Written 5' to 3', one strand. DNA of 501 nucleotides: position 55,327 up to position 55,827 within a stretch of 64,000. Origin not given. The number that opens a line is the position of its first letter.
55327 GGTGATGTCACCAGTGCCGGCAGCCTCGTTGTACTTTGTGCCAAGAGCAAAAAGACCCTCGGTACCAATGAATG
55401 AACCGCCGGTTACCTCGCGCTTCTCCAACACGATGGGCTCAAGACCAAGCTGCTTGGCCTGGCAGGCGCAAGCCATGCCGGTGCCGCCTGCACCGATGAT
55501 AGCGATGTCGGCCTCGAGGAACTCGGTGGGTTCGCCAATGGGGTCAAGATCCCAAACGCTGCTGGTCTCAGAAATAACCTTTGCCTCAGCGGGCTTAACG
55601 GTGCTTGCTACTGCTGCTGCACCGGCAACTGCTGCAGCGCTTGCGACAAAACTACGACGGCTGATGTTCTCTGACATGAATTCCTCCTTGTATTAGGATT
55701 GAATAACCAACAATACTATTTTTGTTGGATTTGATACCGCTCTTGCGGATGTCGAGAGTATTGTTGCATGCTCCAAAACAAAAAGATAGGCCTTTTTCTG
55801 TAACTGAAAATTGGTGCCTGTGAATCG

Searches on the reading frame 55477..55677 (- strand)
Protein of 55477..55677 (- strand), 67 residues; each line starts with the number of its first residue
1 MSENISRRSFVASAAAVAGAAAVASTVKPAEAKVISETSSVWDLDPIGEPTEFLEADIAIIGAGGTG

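Call 67: search_protein_families(library=pfam, proteins=[window:55477-55677:-], max_evalue=10)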
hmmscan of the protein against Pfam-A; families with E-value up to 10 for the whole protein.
seq(67 aa): 4 families
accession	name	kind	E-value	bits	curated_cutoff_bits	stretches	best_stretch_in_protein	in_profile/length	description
PF10518.14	TAT_signal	-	0.00081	19.7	22.7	1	4-24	1-21/21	TAT (twin-arginine translocation) pathway signal sequence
PF10399.14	UCR_Fe-S_N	-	0.011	15.6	24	1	2-27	6-31/41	Ubiquitinol-cytochrome C reductase Fe-S subunit TAT signal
PF03242.18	LEA_3a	-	0.055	14.4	24.7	1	2-46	20-70/98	Late embryogenesis abundant protein (LEA_3a subfamily)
PF02005.22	TRM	-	0.2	11.2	27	1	37-63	119-145/376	N2,N2-dimethylguanosine tRNA methyltransferase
